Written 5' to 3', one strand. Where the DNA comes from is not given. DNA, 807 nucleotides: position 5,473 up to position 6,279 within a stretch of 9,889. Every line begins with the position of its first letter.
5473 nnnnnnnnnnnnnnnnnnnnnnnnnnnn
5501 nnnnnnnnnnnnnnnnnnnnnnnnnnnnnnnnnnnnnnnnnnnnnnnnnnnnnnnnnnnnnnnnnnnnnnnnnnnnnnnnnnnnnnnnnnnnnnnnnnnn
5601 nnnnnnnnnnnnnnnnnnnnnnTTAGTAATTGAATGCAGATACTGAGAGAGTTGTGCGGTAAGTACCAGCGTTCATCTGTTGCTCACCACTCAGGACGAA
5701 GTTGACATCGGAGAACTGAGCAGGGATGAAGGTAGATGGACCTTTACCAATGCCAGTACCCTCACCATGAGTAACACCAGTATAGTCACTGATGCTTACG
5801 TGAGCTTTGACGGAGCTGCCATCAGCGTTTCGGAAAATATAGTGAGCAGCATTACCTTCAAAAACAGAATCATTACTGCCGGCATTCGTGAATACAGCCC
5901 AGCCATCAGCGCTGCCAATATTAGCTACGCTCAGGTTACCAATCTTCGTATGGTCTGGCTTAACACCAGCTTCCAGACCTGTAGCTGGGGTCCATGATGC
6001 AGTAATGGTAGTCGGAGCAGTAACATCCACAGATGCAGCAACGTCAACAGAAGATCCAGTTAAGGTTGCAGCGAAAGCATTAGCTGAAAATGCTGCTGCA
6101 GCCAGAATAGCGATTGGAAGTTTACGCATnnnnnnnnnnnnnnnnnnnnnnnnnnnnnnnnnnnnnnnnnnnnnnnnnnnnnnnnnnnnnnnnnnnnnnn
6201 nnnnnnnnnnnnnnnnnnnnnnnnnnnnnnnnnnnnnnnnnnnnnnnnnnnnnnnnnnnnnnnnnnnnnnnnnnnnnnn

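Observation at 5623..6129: Subunit gene is compositionally distinct from the rest of the operon and is the only structural gene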

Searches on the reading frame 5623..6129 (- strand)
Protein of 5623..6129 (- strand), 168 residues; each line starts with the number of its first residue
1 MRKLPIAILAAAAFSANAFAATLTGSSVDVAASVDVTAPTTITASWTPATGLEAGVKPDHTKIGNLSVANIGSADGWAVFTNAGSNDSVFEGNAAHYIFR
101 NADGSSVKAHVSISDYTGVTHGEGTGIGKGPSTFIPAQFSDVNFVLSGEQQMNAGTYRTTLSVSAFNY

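Call 9: search_protein_families(proteins=[window:5623-6129:-], library=ncbifam, max_evalue=0.01)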
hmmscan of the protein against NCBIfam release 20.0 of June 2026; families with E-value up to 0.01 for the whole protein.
window:5623-6129:- (168 aa): 2 families
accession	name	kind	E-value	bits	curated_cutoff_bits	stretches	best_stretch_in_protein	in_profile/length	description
NF011767.0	PRK15221.1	subfamily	1.2e-10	41.6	204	1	7-166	14-163/165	Saf-pilin pilus formation protein SafA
NF011771.0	PRK15228.1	exception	0.0045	16.9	328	1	6-163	8-160/165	SEF14 fimbria major subunit SefA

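Call 10: find_homologous_proteins(query=window:5626-6129:-, max_evalue=0.001)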
Query window:5626-6129:- (168 aa): 11 proteins with E <= 0.001 among 217 candidates.
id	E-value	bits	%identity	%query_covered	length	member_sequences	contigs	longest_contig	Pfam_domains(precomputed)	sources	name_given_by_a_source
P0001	2.8e-101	354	100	100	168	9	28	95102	PF06443.17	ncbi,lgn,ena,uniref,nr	ncbi:TPA: hypothetical protein GF637_22075 [Escherichia coli]|uniref:CD15/CS22/SEF14 family fimbrial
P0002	5.4e-86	304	87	99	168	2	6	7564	-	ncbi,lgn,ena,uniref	ncbi:hypothetical protein P4I38_23440 [Escherichia coli]|uniref:hypothetical protein n=1 Tax=Escheri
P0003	9.4e-82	291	84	99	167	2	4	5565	-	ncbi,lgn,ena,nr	ncbi:CD15/CS22/SEF14 family fimbrial major subunit [Salmonella enterica]|nr:CD15/CS22/SEF14 family f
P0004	1.2e-81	290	80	99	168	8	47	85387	-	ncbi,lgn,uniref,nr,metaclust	ncbi:hypothetical protein ACSFFL_004941 [Escherichia coli]|uniref:hypothetical protein n=1 Tax=Esche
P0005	4.4e-80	285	83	99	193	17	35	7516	PF06443.17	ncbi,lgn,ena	-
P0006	1.4e-78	280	79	99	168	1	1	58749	PF06443.17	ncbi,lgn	ncbi:CD15/CS22/SEF14 family fimbrial major subunit [Escherichia coli]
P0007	7.2e-63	229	69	99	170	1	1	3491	-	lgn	-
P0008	1.3e-42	163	52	99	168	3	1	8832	PF06443.17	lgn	-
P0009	6.5e-41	158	45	99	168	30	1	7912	PF06443.17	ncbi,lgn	ncbi:CD15/CS22/SEF14 family fimbrial major subunit [Escherichia coli]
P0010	3.5e-40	156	47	99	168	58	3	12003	PF06443.17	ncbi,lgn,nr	ncbi:TPA: CD15/CS22/SEF14 family fimbrial major subunit [Escherichia coli]|nr:CD15/CS22/SEF14 family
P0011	6.3e-40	155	46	99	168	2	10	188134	PF06443.17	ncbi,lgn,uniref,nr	ncbi:CD15/CS22/SEF14 family fimbrial major subunit [Escherichia coli]|uniref:CD15/CS22/SEF14 family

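Call 12: find_encoding_contigs(protein=P0002, flank=7000, max_places=2)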
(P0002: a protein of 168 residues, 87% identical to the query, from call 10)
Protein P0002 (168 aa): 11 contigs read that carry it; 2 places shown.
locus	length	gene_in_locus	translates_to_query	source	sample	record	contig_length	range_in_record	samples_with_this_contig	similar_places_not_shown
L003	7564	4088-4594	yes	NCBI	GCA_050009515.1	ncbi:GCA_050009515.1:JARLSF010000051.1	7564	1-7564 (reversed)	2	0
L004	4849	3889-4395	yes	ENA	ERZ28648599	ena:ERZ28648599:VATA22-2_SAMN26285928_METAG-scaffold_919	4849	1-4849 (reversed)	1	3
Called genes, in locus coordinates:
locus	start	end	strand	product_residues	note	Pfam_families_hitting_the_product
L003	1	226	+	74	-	PF13683:rve_3, PF13333:rve_2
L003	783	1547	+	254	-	PF00345:PapD_N, PF02753:PapD_C (weak)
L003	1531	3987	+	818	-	PF13954:PapC_N, PF00577:Usher, PF13953:PapC_C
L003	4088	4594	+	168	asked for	-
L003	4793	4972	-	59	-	-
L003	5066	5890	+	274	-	PF00165:HTH_AraC (weak), PF12833:HTH_18, PF00165:HTH_AraC (weak)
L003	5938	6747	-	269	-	PF12833:HTH_18, PF00165:HTH_AraC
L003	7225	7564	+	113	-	PF01527:HTH_Tnp_1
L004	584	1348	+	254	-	PF00345:PapD_N, PF02753:PapD_C (weak)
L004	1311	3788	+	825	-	PF13954:PapC_N, PF00577:Usher, PF13953:PapC_C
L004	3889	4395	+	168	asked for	-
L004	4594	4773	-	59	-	-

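Call 13: find_encoding_contigs(protein=P0004, flank=7000, max_places=2)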
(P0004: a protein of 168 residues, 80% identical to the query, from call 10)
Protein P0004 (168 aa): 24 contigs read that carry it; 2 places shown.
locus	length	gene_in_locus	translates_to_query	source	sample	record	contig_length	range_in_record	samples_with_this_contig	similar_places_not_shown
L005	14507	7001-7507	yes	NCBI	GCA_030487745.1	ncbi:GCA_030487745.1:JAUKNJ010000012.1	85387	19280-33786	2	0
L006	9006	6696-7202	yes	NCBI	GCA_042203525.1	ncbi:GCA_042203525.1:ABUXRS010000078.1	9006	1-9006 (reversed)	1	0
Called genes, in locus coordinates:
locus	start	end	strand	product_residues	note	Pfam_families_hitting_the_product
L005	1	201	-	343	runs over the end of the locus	PF13384:HTH_23 (weak), PF13518:HTH_28 (faint), PF13551:HTH_29 (weak), PF13565:HTH_32, PF13358:DDE_3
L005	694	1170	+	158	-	PF21527:Stv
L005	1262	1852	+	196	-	-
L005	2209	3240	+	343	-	PF13384:HTH_23 (weak), PF13518:HTH_28 (faint), PF13551:HTH_29 (weak), PF13565:HTH_32, PF13358:DDE_3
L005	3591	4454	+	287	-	PF00345:PapD_N, PF02753:PapD_C (weak)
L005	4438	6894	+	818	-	PF13954:PapC_N, PF00577:Usher, PF13953:PapC_C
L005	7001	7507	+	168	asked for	-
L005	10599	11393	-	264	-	PF12833:HTH_18, PF00165:HTH_AraC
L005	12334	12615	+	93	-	PF13744:HTH_37, PF13560:HTH_31, PF12844:HTH_19 (weak), PF01381:HTH_3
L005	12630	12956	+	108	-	PF21716:dnstrm_HI1420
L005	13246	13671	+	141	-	PF01527:HTH_Tnp_1, PF13384:HTH_23 (weak)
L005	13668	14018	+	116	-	PF05717:TnpB_IS66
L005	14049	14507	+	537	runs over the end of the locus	PF13007:LZ_Tnp_IS66, PF13005:zf-IS66, PF03050:DDE_Tnp_IS66, PF13817:DDE_Tnp_IS66_C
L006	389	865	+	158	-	PF21527:Stv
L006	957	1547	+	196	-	-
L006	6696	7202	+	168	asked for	-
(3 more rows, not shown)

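Call 14: find_encoding_contigs(protein=P0003, flank=7000, max_places=2)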
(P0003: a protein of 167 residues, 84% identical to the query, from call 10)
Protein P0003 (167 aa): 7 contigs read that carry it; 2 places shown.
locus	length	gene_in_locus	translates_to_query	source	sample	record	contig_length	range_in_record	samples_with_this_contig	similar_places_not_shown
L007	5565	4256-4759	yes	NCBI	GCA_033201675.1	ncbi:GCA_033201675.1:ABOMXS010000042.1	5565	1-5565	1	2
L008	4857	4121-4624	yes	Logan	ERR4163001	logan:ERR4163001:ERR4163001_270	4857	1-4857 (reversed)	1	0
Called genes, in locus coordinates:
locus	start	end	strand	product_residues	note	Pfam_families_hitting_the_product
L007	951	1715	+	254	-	PF00345:PapD_N, PF02753:PapD_C (weak)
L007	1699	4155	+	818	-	PF13954:PapC_N, PF00577:Usher, PF13953:PapC_C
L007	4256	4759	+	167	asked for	-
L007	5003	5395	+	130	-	-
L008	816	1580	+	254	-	PF00345:PapD_N, PF02753:PapD_C (weak)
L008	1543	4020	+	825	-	PF13954:PapC_N, PF00577:Usher, PF13953:PapC_C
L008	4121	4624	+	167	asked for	-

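Call 15: find_encoding_contigs(protein=P0005, flank=7000, max_places=2)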
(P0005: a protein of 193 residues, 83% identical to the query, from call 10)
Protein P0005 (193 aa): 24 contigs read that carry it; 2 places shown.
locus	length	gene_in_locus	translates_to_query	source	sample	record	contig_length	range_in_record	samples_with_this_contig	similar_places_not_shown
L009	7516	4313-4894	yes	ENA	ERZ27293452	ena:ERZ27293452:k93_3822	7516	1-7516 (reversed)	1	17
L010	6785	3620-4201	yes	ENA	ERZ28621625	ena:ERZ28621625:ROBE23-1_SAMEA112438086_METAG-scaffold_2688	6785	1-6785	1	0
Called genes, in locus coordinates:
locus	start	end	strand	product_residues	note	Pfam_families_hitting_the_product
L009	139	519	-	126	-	PF01527:HTH_Tnp_1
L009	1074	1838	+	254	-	PF00345:PapD_N, PF02753:PapD_C (weak)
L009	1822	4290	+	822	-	PF13954:PapC_N, PF00577:Usher, PF13953:PapC_C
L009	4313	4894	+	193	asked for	PF06443:SEF14_adhesin (weak)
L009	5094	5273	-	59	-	-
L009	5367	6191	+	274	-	PF00165:HTH_AraC (weak), PF12833:HTH_18, PF00165:HTH_AraC (weak)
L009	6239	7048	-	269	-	PF12833:HTH_18, PF00165:HTH_AraC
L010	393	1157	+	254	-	PF00345:PapD_N, PF02753:PapD_C (weak)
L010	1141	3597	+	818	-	-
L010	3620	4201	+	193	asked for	PF06443:SEF14_adhesin (weak)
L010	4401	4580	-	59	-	-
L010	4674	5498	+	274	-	PF00165:HTH_AraC (weak), PF12833:HTH_18, PF00165:HTH_AraC (weak)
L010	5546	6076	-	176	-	PF12833:HTH_18, PF00165:HTH_AraC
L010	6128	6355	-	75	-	-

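Call 16: find_encoding_contigs(protein=P0006, flank=7000, max_places=1)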
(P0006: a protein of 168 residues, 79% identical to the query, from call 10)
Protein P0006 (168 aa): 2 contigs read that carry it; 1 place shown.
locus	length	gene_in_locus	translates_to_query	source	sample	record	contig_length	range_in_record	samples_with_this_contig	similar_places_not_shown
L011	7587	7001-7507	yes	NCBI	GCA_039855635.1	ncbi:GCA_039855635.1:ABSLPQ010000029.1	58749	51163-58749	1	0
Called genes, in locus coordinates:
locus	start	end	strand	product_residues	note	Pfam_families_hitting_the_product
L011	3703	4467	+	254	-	PF00345:PapD_N, PF02753:PapD_C (faint)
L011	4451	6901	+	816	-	PF13954:PapC_N, PF00577:Usher, PF13953:PapC_C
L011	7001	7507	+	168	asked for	PF06443:SEF14_adhesin (weak)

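Call 17: find_encoding_contigs(protein=P0007, flank=7000, max_places=1)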
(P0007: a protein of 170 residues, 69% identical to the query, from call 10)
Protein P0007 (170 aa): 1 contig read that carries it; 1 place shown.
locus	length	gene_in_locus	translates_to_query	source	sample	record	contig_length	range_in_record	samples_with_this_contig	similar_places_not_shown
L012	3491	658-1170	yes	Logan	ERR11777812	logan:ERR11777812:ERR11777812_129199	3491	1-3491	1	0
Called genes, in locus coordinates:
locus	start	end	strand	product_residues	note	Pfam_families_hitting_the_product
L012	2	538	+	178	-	?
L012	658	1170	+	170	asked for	-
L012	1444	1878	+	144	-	-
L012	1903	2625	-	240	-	PF06067:DUF932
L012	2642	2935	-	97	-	-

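Call 18: find_encoding_contigs(protein=P0008, flank=7000, max_places=1)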
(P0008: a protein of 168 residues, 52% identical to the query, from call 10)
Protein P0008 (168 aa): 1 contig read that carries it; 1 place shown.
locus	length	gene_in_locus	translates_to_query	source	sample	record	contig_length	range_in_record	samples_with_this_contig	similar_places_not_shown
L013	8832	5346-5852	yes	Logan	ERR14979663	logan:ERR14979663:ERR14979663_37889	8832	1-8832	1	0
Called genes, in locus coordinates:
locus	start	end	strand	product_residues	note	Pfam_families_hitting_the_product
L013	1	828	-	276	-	?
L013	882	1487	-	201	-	-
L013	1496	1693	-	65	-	-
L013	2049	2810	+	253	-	PF00345:PapD_N, PF02753:PapD_C (weak)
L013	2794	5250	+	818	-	PF13954:PapC_N, PF00577:Usher, PF13953:PapC_C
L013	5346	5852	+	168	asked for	PF06443:SEF14_adhesin (weak)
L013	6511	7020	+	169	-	-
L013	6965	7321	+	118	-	PF12833:HTH_18, PF00165:HTH_AraC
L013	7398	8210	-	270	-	PF00165:HTH_AraC (faint), PF12833:HTH_18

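Call 19: find_encoding_contigs(protein=P0009, flank=7000, max_places=1)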
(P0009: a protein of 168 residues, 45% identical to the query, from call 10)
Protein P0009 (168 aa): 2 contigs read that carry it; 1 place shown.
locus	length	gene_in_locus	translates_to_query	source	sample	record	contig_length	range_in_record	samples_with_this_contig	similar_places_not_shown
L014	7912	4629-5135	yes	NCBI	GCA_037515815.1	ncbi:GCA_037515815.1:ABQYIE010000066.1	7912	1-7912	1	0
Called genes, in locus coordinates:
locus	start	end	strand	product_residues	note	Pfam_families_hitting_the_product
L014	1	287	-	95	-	PF01527:HTH_Tnp_1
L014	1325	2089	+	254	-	PF00345:PapD_N, PF02753:PapD_C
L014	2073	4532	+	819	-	PF13954:PapC_N, PF00577:Usher, PF13953:PapC_C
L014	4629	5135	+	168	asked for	PF06443:SEF14_adhesin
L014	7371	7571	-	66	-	-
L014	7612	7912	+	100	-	?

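Call 20: find_encoding_contigs(protein=P0010, flank=7000, max_places=1)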
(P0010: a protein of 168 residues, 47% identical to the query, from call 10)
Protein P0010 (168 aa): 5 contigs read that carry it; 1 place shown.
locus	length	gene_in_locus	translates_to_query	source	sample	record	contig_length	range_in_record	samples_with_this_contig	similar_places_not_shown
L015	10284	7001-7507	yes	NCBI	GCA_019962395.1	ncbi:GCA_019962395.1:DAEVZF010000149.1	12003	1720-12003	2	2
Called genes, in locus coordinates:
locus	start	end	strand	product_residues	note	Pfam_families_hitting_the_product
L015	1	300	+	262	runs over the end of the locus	PF12833:HTH_18, PF00165:HTH_AraC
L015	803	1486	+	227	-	-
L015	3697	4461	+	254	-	PF00345:PapD_N, PF02753:PapD_C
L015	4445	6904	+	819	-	PF13954:PapC_N, PF00577:Usher, PF13953:PapC_C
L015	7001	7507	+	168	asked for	PF06443:SEF14_adhesin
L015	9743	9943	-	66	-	-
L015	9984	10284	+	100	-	?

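Call 21: find_encoding_contigs(protein=P0011, flank=7000, max_places=1)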
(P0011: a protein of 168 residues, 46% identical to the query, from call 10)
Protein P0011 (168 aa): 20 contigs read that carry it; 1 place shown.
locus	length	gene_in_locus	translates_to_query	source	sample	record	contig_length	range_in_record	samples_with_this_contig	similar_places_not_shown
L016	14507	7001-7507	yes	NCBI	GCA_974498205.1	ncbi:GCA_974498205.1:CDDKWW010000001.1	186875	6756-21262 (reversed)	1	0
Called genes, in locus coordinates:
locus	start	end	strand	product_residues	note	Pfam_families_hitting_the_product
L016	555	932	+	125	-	PF14706:Tnp_DNA_bind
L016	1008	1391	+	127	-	-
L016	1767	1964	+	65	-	-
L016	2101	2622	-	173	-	-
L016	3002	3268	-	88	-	PF01527:HTH_Tnp_1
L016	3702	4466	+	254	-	PF00345:PapD_N, PF02753:PapD_C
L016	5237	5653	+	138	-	PF00577:Usher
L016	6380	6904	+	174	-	PF00577:Usher, PF13953:PapC_C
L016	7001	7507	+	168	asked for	PF06443:SEF14_adhesin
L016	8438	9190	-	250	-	PF01051:Rep3_N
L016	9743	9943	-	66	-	-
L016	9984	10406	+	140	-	-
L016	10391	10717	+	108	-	PF01695:IstB_IS21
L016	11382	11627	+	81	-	PF03333:PapB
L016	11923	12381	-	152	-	-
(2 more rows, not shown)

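Call 45: search_dna_similar(query=window:5626-6129:-, collection=plasmids, mode=protein, max_rows=40, max_evalue=0.001)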
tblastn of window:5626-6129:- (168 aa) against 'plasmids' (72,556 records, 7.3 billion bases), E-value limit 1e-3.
Records with a match: 16; places in all: 16; records where one place covers at least 80% of the query: 2.
Best place of each record, by identity: >=99% 1; 95-99% 1; <60% 14.
By first word of the organism name: Escherichia 16.
By predicted mobility (MOB-suite, as given by PLSDB): mobilizable 13; conjugative 3.
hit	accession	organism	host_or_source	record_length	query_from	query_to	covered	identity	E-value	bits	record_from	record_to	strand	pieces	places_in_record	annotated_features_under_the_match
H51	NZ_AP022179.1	Escherichia coli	-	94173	1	168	100%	100.0%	1e-79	263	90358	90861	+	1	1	CD15/CS22/SEF14 family fimbrial major subunit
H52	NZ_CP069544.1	Escherichia coli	Homo sapiens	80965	1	168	100%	98.8%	5e-79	261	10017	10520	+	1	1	CD15/CS22/SEF14 family fimbrial major subunit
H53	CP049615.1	Escherichia coli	-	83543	42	167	75%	49.2%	1e-33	131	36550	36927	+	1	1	none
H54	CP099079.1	Escherichia coli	culture,Pooled faeces sample collected ...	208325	42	167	75%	43.7%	1e-26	112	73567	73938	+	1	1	CD15/CS22/SEF14 family fimbrial major subunit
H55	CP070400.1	Escherichia coli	animal,chicken caecal content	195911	42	167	75%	43.7%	2e-26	111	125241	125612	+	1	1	CD15/CS22/SEF14 family fimbrial major subunit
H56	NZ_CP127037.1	Escherichia coli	Homo sapiens,stool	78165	43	167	74%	32.8%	4e-14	76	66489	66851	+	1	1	CD15/CS22/SEF14 family fimbrial major subunit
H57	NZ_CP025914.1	Escherichia coli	Homo sapiens,stool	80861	43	167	74%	32.8%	4e-14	76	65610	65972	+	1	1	CD15/CS22/SEF14 family fimbrial major subunit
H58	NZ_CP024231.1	Escherichia coli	-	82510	43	167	74%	32.5%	1e-12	72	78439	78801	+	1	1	CD15/CS22/SEF14 family fimbrial major subunit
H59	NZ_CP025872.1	Escherichia coli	Homo sapiens,stool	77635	43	167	74%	32.0%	4e-13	73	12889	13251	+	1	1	CD15/CS22/SEF14 family fimbrial major subunit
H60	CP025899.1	Escherichia coli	Homo sapiens,stool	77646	43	167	74%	32.0%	4e-13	73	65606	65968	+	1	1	none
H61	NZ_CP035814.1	Escherichia coli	Homo sapiens,stool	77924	43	167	74%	32.0%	4e-13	73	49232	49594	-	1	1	CD15/CS22/SEF14 family fimbrial major subunit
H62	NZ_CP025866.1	Escherichia coli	Homo sapiens,stool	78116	43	167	74%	32.0%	4e-13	73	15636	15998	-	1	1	CD15/CS22/SEF14 family fimbrial major subunit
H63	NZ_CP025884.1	Escherichia coli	Homo sapiens,stool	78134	43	167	74%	32.0%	4e-13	73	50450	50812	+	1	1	CD15/CS22/SEF14 family fimbrial major subunit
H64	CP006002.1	Escherichia coli B7A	stool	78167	43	167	74%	32.0%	4e-13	73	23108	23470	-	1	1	putative outer membrane usher protein SefC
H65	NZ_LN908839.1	Escherichia coli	-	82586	43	167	74%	32.0%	4e-13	73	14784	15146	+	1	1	CD15/CS22/SEF14 family fimbrial major subunit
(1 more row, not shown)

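Call 46: get_annotated_region(hit=H56, flank=6000)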
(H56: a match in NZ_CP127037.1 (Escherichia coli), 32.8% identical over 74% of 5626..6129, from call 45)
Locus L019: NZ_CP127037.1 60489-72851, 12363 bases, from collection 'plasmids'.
description: Escherichia coli strain TW10573 plasmid pTW10573_78.2k, complete sequence
organism: Escherichia coli (NCBI taxid 562)
taxonomy: Bacteria; Pseudomonadota; Gammaproteobacteria; Enterobacterales; Enterobacteriaceae; Escherichia; Escherichia coli
host: -; source: Homo sapiens,stool; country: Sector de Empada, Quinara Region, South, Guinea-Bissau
typing (MOB-suite, as given by PLSDB): mobilizable; replicon IncFIA; relaxase MOBP
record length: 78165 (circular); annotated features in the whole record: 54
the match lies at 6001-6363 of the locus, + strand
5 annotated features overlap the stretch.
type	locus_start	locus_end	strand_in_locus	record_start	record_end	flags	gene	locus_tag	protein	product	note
CDS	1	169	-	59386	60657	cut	-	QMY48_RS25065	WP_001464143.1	hypothetical protein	-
CDS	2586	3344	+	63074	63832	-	-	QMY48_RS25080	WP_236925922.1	molecular chaperone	GO:0061077 - chaperone-mediated protein folding [Evidence IEA]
CDS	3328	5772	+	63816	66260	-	-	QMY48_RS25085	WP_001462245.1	fimbria/pilus outer membrane usher protein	GO:0009297 - pilus assembly [Evidence IEA]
CDS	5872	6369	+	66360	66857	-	-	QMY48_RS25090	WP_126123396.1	CD15/CS22/SEF14 family fimbrial major subunit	-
CDS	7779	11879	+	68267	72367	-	-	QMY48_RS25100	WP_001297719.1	S6 family peptidase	GO:0006508 - proteolysis [Evidence IEA]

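Call 47: get_annotated_region(hit=H54, flank=6000)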
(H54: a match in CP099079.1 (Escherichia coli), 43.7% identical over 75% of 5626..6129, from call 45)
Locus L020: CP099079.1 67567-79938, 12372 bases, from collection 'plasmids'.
description: Escherichia coli strain RHB43-C19 plasmid unnamed1, complete sequence
organism: Escherichia coli (NCBI taxid 562)
taxonomy: Bacteria; Pseudomonadota; Gammaproteobacteria; Enterobacterales; Enterobacteriaceae; Escherichia; Escherichia coli
host: -; source: culture,Pooled faeces sample collected from floor of poultry farm; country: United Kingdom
typing (MOB-suite, as given by PLSDB): conjugative; replicon IncFIA,IncFIB,IncFIC,rep_cluster_488; relaxase MOBF; mating-pair formation MPF_F
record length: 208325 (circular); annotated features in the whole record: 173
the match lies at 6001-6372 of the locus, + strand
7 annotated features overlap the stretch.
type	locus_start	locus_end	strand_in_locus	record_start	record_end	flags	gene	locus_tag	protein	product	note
CDS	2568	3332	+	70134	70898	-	-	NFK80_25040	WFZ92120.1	molecular chaperone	-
CDS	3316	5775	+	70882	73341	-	-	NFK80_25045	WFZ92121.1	fimbrial biogenesis outer membrane usher protein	-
CDS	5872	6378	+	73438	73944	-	-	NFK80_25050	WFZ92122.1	CD15/CS22/SEF14 family fimbrial major subunit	-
CDS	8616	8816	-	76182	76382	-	-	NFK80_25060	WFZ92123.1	hypothetical protein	-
CDS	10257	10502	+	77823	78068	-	-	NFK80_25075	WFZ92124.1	adhesin biosynthesis transcription regulatory family protein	-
CDS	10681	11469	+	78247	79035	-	-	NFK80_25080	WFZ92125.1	helix-turn-helix transcriptional regulator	-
CDS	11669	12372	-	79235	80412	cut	-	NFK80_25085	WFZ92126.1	IS3 family transposase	-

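Call 48: search_protein_representatives(protein=window:5626-6129:-)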
Query: 168 residues. Proteins with E-value up to 0.001 (for the whole library): 12; up to 1e-10: 4; up to 1e-30: 1. The best 12 are listed.
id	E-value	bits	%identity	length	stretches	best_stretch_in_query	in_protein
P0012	7.5e-42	159.3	51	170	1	2-167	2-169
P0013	1.4e-25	106.4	42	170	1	1-167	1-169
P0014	5.9e-17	78.4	39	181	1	2-167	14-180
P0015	1.4e-14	70.7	36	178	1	3-166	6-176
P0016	3.5e-10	56.4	32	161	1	1-167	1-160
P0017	5.6e-10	55.8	32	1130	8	39-168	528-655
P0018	7.0e-09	52.2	34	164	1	3-166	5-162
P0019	3.6e-07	46.6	35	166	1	13-165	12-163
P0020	6.7e-06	42.5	31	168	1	1-167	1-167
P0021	2.6e-05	40.6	42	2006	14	5-54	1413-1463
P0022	1.5e-04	38.1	31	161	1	4-166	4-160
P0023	9.7e-04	35.5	52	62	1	1-56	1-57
